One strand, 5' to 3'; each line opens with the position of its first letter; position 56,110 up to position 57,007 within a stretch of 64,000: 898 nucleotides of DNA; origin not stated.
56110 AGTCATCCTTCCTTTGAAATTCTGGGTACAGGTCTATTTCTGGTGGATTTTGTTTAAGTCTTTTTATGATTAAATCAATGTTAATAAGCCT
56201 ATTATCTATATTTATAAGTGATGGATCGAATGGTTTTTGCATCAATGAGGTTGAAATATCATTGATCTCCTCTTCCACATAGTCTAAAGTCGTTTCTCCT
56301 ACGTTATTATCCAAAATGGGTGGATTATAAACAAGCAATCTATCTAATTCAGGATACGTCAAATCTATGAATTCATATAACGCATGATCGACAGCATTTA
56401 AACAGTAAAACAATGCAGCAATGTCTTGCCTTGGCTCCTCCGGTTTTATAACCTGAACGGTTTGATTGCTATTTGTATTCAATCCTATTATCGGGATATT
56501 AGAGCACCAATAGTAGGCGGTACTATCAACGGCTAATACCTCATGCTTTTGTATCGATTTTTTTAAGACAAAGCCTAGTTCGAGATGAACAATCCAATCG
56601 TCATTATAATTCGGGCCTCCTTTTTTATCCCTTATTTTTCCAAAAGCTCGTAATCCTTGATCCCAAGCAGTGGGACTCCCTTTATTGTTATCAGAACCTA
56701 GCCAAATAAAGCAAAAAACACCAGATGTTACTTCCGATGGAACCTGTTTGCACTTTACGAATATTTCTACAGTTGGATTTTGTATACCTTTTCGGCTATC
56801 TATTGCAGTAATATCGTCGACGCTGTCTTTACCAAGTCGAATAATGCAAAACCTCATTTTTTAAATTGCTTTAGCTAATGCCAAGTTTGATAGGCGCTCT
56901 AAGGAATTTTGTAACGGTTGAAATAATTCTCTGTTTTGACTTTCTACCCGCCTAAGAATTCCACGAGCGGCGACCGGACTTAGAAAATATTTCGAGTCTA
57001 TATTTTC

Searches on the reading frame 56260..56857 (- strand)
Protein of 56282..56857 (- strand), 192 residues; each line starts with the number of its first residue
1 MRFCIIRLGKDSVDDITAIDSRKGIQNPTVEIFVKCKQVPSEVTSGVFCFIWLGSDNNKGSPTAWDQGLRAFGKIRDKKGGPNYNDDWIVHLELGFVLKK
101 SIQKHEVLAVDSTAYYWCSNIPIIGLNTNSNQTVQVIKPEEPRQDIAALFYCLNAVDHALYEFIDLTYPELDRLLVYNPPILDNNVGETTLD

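Call 33: search_protein_families(library=pfam, proteins=[window:56260-56857:-], max_evalue=10)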
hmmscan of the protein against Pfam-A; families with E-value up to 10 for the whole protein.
window:56260-56857:- (199 aa): 1 family
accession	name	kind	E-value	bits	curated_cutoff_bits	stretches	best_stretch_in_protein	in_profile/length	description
PF10559.14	Plug_translocon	-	0.14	12.4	22.1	1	115-131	3-20/35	Plug domain of Sec61p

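Call 43: search_solved_structures(query=window:56260-56857:-, max_evalue=10)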
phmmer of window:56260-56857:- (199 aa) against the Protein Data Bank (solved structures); distinct sequences matched with E-value up to 10: 11.
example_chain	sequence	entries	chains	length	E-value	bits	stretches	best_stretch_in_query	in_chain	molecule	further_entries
7l58_H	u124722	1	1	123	0.14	14.9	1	64-124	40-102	Fab H4 variable domain heavy chain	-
9k6y_H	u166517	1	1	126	0.15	14.8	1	64-124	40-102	Heavy chain of H4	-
9md6_H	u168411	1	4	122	0.32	13.7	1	66-120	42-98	Heavy chain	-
9mi0_H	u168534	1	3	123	0.46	13.2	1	64-120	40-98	61_12A01 heavy chain Fv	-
7s11_H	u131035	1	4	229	0.48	13.1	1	67-136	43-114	Fab heavy chain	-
8qk1_A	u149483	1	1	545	1.1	12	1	98-175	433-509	beta-N-acetylhexosaminidase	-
5b8c_B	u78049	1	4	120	1.3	11.7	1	64-119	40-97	Pembrolizumab heavy chain variable region (PemVH)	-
7rta_H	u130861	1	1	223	1.4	11.6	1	64-128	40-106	4A3B2-B Fab heavy chain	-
5jxe_D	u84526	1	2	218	1.6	11.4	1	64-119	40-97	Pembrolizumab Fab heavy chain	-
9mj3_H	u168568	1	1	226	1.7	11.3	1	64-119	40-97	12A01 Fab heavy chain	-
9mk4_H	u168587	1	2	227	1.7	11.3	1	64-119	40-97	12A01 Fab heavy chain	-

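Call 51: find_homologous_proteins(query=window:56282-56857:-, max_evalue=0.001)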
Query window:56282-56857:- (192 aa): 9 proteins with E <= 0.001 among 72 candidates.
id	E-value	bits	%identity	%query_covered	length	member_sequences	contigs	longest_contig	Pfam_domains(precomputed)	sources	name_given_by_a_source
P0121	6.5e-53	197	50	92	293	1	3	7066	-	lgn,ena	-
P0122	1.6e-50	189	49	92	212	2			-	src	-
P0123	4.2e-45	172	51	78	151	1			-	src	-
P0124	1.6e-44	170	52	80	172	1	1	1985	-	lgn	-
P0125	4.1e-43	165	45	96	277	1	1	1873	-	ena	-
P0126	1.4e-31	128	45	71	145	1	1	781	-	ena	-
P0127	1.6e-29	121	42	72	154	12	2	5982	-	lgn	-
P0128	4.8e-27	113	41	80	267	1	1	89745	PF07728.21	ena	-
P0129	6.8e-26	109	38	89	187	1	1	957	-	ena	-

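Call 52: find_encoding_contigs(protein=P0128, flank=6000, max_places=2)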
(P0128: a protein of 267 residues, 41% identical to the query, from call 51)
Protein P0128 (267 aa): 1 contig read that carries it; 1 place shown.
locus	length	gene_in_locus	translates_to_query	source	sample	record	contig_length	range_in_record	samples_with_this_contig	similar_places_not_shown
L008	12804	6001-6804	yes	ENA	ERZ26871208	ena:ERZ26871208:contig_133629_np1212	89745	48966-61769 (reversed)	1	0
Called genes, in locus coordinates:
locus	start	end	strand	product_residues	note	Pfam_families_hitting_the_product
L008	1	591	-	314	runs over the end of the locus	PF14226:DIOX_N, PF03171:2OG-FeII_Oxy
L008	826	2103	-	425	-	PF03952:Enolase_N, PF00113:Enolase_C, PF13378:MR_MLE_C (weak)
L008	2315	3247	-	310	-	PF00793:DAHP_synth_1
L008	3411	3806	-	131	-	PF01609:DDE_Tnp_1, PF13612:DDE_Tnp_1_3, PF13586:DDE_Tnp_1_2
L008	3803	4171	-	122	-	PF13340:DUF4096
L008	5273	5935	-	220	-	-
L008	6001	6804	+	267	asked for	PF07728:AAA_5 (faint)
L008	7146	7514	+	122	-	PF13340:DUF4096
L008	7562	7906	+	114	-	PF01609:DDE_Tnp_1, PF13586:DDE_Tnp_1_2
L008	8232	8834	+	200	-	-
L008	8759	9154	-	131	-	PF01609:DDE_Tnp_1, PF13612:DDE_Tnp_1_3, PF13586:DDE_Tnp_1_2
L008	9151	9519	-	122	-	PF13340:DUF4096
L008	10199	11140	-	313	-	PF14355:Abi_C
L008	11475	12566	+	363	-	PF05598:DUF772, PF01609:DDE_Tnp_1, PF13751:DDE_Tnp_1_6 (weak)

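Call 53: find_encoding_contigs(protein=P0121, flank=6000, max_places=2)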
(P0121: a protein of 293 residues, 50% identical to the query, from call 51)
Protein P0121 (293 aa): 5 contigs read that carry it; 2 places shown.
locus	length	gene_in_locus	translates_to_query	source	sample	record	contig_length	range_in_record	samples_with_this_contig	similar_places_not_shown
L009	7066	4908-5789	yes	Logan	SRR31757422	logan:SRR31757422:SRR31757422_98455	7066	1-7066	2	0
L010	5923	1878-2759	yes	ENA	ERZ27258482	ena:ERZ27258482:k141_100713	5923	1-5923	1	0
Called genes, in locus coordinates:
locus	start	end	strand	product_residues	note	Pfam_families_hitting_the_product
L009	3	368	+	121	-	?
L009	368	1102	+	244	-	PF13385:Laminin_G_3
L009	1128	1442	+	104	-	-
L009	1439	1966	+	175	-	-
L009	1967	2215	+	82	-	-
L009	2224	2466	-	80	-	-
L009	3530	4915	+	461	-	PF00145:DNA_methylase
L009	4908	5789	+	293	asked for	-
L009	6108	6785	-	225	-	PF18907:DUF5662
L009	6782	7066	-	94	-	?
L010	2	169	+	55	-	?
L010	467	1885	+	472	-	PF00145:DNA_methylase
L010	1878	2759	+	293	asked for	-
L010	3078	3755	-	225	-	PF18907:DUF5662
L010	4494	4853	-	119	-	PF09643:YopX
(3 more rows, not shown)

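Call 63: search_protein_representatives(protein=window:56282-56857:-)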
Query: 192 residues. Proteins with E-value up to 0.001 (for the whole library): 131; up to 1e-10: 116; up to 1e-30: 60. The best 131 are listed.
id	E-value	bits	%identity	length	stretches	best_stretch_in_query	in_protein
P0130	6.4e-70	251.1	60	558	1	1-184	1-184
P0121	2.1e-53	197.2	50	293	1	2-179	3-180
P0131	6.8e-49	182.5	49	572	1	1-179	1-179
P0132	1.1e-48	181.8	50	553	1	1-178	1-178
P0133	1.6e-47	178.0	46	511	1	2-181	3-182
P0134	2.5e-47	177.3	45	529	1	2-184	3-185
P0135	4.5e-47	176.5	46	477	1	2-181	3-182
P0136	4.4e-45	170.0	46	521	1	2-179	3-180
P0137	1.6e-44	168.2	50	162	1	2-154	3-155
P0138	1.4e-42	161.9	44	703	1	3-182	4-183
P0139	2.1e-42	161.3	46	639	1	3-182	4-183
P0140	2.6e-42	161.0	46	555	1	3-187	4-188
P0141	3.1e-42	160.7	45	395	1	2-177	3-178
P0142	1.1e-41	159.0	45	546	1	2-180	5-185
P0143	2.0e-41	158.1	46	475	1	3-181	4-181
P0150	3.3e-38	147.6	40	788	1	5-187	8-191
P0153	7.9e-38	146.4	47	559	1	1-158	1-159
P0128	1.5e-27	112.8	41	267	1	2-154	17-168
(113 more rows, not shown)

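Call 65: search_protein_families(library=pfam, alignment_id=A3, max_evalue=0.001)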
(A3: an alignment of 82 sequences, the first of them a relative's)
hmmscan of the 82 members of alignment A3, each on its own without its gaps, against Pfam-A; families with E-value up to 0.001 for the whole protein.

A. member 1, P0130 (558 aa): 1 family
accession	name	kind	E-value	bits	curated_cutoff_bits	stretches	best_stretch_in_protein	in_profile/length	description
PF03235.19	GmrSD_N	-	2.5e-22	80.4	33.2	1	241-374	13-198/199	GmrSD restriction endonuclease, N-terminal domain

B. families by the number of members that match (of 82 scanned): 18 families
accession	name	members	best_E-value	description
PF07728.20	AAA_5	58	2.5e-22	AAA domain (dynein-related subfamily)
PF00004.35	AAA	16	6.5e-09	ATPase family associated with various cellular activities (AAA)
PF03235.19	GmrSD_N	12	2.9e-25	GmrSD restriction endonuclease, N-terminal domain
PF13401.12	AAA_22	12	4e-07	AAA domain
PF13191.12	AAA_16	9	2.1e-06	AAA ATPase domain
PF20720.3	nSTAND3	6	8.1e-06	Novel STAND NTPase 3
PF01078.27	Mg_chelatase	3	0.00015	Magnesium chelatase, subunit ChlI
PF04851.21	ResIII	3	0.0002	Type III restriction enzyme, res subunit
PF24718.1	HTH_73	2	2.1e-10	HTH-like domain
PF13245.12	AAA_19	2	8.8e-06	AAA domain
PF25201.1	nSTAND6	2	0.00025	Novel STAND NTPase 6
PF07726.17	AAA_3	2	0.00037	ATPase family associated with various cellular activities (AAA)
PF24883.2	NPHP3_N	1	5e-05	Nephrocystin 3, N-terminal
PF01695.23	IstB_IS21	1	6.9e-05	IstB-like ATP binding protein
PF13173.12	AAA_14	1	0.00037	AAA domain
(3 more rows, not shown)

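Call 66: find_encoding_contigs(protein=P0138, flank=5000, max_places=2)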
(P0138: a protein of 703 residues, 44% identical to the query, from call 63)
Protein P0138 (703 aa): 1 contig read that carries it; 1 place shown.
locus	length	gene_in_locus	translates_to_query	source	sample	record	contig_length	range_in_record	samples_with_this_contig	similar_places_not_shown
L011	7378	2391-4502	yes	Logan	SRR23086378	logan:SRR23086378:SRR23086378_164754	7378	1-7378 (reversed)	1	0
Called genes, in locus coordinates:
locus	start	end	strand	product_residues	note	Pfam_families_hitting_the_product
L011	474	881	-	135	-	PF03852:Vsr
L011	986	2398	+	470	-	PF00145:DNA_methylase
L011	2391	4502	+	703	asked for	-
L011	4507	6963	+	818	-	PF09823:DUF2357, PF04411:PDDEXK_7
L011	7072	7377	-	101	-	?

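Call 67: find_encoding_contigs(protein=P0150, flank=5000, max_places=2)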
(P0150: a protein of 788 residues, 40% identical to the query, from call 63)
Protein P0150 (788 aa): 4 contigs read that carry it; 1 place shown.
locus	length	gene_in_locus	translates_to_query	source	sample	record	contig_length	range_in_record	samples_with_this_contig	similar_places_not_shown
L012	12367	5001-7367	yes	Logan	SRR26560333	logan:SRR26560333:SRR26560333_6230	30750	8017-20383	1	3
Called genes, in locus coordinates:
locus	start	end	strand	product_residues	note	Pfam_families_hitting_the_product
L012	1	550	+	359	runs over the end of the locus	PF00437:T2SSE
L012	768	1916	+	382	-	PF13541:ChlI, PF00493:MCM (faint), PF00158:Sigma54_activat (weak), PF01078:Mg_chelatase, PF07728:AAA_5 (weak)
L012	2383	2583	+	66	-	-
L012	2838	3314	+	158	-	PF03852:Vsr, PF18741:MTES_1575 (faint)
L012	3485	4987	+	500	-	PF13443:HTH_26, PF00145:DNA_methylase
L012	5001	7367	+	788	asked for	PF07728:AAA_5 (faint)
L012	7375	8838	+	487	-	PF09563:RE_LlaJI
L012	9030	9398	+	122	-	PF12844:HTH_19, PF01381:HTH_3 (weak)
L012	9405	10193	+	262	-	PF06114:Peptidase_M78 (faint)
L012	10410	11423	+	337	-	-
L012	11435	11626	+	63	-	-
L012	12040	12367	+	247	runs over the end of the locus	-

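Call 71: search_solved_structures(query=A4, max_evalue=10, show_alignments=2)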
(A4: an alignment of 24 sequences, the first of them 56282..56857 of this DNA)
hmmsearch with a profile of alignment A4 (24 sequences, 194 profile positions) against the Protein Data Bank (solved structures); distinct sequences matched with E-value up to 10: 2.
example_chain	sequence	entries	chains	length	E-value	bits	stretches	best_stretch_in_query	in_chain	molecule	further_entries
5n9j_B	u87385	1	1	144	0.19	14.3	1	137-183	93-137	Mediator of RNA polymerase II transcription subunit 10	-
4tql_A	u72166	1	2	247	0.22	14.1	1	130-182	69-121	Three helix bundle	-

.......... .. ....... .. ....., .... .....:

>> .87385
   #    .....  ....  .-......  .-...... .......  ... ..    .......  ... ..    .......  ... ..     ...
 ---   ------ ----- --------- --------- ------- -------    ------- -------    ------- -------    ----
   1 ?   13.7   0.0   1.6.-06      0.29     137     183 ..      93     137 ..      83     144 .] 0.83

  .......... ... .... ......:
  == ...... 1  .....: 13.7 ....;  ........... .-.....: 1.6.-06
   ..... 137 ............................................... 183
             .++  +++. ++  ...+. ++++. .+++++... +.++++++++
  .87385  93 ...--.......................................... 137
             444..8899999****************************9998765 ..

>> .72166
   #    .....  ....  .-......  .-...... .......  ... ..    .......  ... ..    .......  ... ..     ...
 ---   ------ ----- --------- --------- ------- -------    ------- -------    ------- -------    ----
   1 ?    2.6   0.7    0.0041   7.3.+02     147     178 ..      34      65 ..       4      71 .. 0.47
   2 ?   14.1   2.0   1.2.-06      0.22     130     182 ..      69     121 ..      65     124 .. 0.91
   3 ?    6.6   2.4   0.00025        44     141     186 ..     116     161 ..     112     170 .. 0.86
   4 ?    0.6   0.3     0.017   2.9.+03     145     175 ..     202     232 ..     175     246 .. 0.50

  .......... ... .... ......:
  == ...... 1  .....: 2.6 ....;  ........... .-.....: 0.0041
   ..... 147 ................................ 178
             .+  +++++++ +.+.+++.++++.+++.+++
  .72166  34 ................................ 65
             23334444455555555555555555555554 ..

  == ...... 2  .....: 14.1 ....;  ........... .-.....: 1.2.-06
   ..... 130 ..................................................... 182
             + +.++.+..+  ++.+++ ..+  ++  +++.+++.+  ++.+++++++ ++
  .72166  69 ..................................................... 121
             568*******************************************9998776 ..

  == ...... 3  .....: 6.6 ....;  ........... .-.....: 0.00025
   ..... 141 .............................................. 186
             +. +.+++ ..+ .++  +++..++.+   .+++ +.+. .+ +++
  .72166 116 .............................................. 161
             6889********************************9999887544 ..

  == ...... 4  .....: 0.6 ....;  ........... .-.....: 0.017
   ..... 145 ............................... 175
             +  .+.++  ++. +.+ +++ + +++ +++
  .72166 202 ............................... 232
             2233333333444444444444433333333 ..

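Call 83: find_encoding_contigs(protein=P0132, flank=5000, max_places=1)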
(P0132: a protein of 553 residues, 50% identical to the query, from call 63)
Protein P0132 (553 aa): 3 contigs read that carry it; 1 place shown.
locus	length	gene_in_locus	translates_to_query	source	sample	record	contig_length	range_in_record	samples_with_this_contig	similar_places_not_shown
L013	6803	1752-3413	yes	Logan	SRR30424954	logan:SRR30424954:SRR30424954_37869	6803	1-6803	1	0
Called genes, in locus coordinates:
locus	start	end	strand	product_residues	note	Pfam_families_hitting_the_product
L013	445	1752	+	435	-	PF00145:DNA_methylase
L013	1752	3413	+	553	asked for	PF03235:GmrSD_N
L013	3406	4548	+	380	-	PF02463:SMC_N (faint), PF13175:AAA_15, PF13304:AAA_21, PF13175:AAA_15, PF12476:DUF3696 (weak)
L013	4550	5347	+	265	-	-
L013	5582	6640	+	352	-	PF00108:Thiolase_N (weak), PF00195:Chal_sti_synt_N (weak), PF08545:ACP_syn_III, PF08541:ACP_syn_III_C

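Call 84: find_encoding_contigs(protein=P0153, flank=5000, max_places=1)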
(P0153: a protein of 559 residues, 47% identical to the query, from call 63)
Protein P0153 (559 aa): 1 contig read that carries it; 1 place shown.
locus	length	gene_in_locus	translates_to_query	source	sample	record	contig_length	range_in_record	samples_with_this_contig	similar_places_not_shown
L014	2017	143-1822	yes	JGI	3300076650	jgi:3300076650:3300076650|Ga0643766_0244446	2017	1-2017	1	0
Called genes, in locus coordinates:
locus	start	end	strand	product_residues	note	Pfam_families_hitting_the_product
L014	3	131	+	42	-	?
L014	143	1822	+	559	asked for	PF03235:GmrSD_N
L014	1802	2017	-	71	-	?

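Call 86: search_protein_families(library=padloc, proteins=[L013:4550-5347:+, L013:1752-3413:+, L013:3406-4548:+], max_evalue=0.001)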
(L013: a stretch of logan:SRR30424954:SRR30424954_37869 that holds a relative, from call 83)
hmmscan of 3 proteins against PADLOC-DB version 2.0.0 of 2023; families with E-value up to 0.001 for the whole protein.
L013:4550-5347:+ (265 aa): 3 families
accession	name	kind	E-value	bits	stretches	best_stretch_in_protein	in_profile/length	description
PDLC03889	NsnC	-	4.4e-17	60.6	1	27-261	28-267/269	-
PDLC03893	NsnC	-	1.4e-13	49.4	1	186-265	173-252/252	-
PDLC03909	NsnC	-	7.3e-05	20.5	1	21-101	19-98/274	-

L013:1752-3413:+ (553 aa): 3 families
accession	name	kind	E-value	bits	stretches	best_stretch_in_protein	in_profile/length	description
PDLC03877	NsnA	-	2.1e-131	436.7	1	185-548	18-384/385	-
PDLC04027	PD-T4-2_A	-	2.1e-31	107.3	1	226-542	47-360/363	-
PDLC03418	REase_II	-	8.5e-13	46.1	1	235-368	36-160/372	Type II restriction enzyme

L013:3406-4548:+ (380 aa): 122 families (the best 25 are shown)
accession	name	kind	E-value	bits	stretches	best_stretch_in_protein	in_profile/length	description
PDLC03878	NsnB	-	3.9e-106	353.7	1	1-378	1-343/345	-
PDLC02979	AriA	-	4.8e-33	113.4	2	119-310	188-373/373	-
PDLC04148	HEC-03B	-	3.2e-32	110.2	2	243-369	316-436/458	-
PDLC04707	PDC-M55A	-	5.9e-20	69.7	2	242-369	275-401/421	-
PDLC02980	AriA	-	2.3e-19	68.5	1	23-311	1-304/304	-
PDLC04176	HEC-01A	-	2e-17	61.6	2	237-311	247-322/371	-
PDLC02981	AriAB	-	6.4e-16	56.2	2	196-312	264-379/694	-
PDLC00096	GajA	-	1.9e-15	54.6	1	257-311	277-338/630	AAA ATPase domain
PDLC00091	GajA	-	7.2e-15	52.8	2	267-310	298-342/627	AAA ATPase domain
PDLC02358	Old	-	7.9e-15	52.6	2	264-311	283-330/578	Old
PDLC04178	HEC-01A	-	1.3e-14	52.1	2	2-52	9-59/399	-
PDLC04175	HEC-01A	-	1.8e-14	51.6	2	2-51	6-55/363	-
PDLC04033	PD-T4-4_A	-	4.4e-14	50.5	1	262-348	322-406/460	-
PDLC00289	PtuA1|PtuA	-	4.9e-14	50.2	2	259-313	241-295/404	AAA ATPase domain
PDLC02336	AbiLi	-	1.6e-13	49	1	1-336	1-314/340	AbiLi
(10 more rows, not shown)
